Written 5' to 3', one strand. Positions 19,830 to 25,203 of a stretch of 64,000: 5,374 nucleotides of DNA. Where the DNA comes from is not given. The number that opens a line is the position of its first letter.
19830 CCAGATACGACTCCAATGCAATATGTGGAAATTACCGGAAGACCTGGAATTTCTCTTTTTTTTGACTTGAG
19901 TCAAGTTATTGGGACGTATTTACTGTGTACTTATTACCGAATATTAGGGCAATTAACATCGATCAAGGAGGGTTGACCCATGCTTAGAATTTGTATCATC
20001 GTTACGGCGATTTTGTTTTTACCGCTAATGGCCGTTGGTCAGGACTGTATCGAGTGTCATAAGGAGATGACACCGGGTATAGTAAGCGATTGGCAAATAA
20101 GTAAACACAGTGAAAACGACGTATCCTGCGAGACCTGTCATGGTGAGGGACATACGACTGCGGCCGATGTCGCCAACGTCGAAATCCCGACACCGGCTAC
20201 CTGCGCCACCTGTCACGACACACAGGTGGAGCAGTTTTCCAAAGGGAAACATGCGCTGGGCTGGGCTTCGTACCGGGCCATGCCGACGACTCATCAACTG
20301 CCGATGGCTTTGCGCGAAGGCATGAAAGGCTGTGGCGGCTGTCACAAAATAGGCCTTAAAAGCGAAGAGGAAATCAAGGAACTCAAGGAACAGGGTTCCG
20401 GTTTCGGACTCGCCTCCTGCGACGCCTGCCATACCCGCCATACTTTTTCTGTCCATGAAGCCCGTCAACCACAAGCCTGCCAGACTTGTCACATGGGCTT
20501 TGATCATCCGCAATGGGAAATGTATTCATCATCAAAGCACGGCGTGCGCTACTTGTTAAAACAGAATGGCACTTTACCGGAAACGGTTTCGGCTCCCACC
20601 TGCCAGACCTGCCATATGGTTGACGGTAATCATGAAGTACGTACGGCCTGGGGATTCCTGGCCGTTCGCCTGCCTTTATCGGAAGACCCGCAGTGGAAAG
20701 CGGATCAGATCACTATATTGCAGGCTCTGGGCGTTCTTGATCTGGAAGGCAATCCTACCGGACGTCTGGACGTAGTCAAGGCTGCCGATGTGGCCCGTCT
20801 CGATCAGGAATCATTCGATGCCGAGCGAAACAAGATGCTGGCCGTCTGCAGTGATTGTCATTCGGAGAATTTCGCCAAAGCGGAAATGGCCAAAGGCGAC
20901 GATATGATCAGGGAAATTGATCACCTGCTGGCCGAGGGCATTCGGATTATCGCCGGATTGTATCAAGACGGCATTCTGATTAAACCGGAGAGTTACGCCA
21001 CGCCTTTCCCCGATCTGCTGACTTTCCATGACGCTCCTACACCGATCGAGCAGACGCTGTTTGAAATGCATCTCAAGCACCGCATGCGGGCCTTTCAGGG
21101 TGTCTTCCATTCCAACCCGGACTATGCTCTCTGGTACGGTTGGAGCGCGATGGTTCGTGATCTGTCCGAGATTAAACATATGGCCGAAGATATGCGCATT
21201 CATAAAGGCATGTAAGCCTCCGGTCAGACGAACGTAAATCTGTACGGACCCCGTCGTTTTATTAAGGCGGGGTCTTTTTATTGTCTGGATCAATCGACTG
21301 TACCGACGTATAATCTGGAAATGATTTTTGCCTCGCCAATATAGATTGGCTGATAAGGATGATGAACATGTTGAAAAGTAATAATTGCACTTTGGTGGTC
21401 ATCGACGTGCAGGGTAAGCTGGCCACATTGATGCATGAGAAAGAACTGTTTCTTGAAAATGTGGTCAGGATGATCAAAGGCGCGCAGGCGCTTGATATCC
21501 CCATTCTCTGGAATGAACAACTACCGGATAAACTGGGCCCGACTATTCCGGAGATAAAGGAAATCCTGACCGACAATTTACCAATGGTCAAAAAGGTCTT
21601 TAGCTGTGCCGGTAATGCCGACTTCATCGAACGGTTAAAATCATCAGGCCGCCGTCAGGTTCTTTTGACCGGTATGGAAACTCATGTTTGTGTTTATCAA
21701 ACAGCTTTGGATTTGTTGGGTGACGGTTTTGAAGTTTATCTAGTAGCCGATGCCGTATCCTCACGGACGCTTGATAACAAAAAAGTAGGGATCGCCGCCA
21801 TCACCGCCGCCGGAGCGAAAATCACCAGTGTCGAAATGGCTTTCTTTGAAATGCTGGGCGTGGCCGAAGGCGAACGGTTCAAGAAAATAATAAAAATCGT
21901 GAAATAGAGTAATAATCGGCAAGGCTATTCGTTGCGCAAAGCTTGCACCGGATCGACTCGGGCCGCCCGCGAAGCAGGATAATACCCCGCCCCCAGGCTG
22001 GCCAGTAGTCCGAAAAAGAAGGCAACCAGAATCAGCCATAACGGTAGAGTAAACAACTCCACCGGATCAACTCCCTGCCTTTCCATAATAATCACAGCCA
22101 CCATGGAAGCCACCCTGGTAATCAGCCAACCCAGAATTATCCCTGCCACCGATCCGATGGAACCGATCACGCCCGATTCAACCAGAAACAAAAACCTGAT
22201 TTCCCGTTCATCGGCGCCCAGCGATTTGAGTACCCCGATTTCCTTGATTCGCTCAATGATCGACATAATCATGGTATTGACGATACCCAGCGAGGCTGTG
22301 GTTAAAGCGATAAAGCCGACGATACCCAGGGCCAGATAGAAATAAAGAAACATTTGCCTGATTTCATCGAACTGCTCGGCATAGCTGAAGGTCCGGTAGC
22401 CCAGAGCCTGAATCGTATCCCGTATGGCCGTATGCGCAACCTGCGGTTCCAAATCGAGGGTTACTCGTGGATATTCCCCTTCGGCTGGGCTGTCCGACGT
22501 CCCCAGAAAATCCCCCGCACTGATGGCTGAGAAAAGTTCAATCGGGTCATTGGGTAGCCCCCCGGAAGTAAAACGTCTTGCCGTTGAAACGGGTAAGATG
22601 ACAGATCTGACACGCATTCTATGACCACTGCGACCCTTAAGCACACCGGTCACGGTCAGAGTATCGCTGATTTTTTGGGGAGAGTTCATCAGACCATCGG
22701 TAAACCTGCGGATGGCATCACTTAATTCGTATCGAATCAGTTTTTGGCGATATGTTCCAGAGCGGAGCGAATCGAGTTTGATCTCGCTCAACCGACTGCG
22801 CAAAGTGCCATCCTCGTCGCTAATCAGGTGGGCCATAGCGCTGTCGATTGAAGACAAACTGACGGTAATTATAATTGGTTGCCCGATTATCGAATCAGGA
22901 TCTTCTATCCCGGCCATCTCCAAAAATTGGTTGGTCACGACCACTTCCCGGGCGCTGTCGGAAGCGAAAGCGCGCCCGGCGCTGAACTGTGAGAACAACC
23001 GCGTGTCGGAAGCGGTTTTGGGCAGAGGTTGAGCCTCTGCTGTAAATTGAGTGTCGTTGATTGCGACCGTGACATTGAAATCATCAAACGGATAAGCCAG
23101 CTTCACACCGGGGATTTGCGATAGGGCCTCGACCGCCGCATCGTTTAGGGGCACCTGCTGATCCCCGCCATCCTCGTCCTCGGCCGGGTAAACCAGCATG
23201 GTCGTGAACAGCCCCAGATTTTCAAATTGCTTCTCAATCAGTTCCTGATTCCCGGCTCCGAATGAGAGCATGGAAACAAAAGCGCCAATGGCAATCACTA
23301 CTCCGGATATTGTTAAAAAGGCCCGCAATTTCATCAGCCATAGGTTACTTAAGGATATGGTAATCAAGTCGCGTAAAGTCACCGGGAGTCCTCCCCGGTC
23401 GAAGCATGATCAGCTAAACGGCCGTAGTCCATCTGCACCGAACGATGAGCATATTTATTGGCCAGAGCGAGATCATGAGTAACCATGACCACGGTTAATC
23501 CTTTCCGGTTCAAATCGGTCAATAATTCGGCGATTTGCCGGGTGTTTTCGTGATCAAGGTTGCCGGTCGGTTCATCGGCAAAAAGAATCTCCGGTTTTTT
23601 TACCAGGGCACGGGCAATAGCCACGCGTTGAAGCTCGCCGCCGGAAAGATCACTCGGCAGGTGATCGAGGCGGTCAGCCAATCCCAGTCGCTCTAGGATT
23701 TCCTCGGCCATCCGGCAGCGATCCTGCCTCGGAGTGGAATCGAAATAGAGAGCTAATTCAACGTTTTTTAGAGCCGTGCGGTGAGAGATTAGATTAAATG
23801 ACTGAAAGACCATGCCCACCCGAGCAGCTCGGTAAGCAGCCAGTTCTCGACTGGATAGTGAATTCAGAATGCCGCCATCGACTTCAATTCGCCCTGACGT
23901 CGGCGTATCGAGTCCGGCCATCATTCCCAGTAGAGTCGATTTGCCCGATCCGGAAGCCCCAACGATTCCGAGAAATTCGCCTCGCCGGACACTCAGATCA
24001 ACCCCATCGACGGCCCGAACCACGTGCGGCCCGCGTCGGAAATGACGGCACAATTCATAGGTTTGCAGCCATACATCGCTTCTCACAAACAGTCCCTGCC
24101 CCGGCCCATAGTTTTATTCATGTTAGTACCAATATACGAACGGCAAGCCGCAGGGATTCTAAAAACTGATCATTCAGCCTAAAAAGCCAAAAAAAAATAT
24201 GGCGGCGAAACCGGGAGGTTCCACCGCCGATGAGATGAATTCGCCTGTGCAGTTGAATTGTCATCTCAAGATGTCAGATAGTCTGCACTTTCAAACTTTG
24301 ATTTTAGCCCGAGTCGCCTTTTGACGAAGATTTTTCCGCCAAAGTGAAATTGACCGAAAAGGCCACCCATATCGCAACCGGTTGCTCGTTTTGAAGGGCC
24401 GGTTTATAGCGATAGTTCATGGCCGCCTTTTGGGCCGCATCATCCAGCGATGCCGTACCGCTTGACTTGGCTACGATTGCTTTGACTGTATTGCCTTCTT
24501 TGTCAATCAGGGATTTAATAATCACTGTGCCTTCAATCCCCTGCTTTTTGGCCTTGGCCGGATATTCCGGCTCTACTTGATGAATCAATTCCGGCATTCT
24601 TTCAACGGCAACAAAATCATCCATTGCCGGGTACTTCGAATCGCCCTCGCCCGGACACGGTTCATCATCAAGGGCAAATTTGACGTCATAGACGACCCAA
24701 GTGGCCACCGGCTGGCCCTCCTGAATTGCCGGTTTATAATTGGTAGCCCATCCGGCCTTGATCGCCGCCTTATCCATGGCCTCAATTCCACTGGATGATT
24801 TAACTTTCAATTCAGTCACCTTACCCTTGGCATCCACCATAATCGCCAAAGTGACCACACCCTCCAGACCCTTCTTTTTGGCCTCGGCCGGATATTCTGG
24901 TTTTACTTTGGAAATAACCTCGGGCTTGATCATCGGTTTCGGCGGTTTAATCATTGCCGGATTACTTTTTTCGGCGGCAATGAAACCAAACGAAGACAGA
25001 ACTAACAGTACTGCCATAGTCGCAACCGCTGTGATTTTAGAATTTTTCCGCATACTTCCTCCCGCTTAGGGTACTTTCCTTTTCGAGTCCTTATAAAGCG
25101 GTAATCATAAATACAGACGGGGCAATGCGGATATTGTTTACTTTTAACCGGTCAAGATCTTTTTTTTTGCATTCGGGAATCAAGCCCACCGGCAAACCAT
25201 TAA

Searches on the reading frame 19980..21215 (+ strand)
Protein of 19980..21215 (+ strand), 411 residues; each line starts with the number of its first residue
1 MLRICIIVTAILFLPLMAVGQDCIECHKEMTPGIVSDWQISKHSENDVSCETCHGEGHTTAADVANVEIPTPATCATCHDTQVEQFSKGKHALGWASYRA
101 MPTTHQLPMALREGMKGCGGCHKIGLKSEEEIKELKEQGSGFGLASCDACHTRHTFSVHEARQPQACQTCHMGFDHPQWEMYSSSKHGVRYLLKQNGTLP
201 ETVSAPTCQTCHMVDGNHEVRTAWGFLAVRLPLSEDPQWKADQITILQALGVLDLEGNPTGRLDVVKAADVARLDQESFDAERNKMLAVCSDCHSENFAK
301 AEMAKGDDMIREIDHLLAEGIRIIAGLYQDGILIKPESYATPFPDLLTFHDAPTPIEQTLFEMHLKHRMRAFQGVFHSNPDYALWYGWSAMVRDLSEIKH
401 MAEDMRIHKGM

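Call 55: search_protein_families(library=pfam, proteins=[window:19980-21215:+], max_evalue=0.0001)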
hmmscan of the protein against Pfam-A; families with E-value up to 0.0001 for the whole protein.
window:19980-21215:+ (411 aa): 5 families
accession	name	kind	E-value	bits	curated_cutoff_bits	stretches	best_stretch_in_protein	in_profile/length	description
PF13447.11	Multi-haem_cyto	-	2.5e-26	93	21.9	2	46-214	1-175/269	Seven times multi-haem cytochrome CxxCH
PF13435.11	Cytochrome_C554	-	1.9e-12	48.4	20.8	1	74-152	1-84/84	Cytochrome c554 and c-prime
PF14522.11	Cytochrome_C7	-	1.1e-10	41.6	24.8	0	19-80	12-67/67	Cytochrome c7 and related cytochrome c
PF14537.11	Cytochrom_c3_2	-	1.4e-08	35.5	25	0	43-124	2-66/79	Cytochrome c3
PF09699.15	Paired_CXXCH_1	-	4.2e-06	26.8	20.6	0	49-82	8-39/41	Doubled CXXCH motif (Paired_CXXCH_1)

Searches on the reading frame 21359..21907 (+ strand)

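Call 55: search_protein_families(library=pfam, proteins=[window:21359-21907:+], max_evalue=0.0001)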
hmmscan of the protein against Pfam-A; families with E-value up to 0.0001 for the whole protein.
window:21359-21907:+ (182 aa): 1 family
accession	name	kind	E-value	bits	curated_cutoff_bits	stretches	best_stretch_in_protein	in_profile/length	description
PF00857.26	Isochorismatase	-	2.4e-32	112.9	27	1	11-159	2-174/175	Isochorismatase domain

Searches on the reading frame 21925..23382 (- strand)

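Call 32: search_protein_families(library=pfam, proteins=[window:21925-23382:-], max_evalue=0.0001)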
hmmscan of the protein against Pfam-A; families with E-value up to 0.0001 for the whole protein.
window:21925-23382:- (485 aa): 2 families
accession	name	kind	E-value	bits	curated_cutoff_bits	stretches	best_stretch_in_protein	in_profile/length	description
PF02687.27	FtsX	-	1.1e-20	74.2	25.5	1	354-478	2-120/120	FtsX-like permease C-terminal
PF12704.14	MacB_PCD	-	8e-14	52.8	27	1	22-172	2-143/207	MacB-like periplasmic core domain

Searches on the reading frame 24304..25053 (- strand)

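Call 7: search_protein_families(library=pfam, proteins=[window:24304-25053:-], max_evalue=0.01)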
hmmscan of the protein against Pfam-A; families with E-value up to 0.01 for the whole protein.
window:24304-25053:- (249 aa): 2 families
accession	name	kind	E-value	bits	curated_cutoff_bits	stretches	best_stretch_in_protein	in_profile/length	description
PF03544.19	TonB_C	-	5.2e-44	149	24.6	2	161-238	2-79/79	Gram-negative bacterial TonB protein C-terminal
PF13103.11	TonB_2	-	1.9e-09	38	22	1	45-111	7-72/85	TonB C terminal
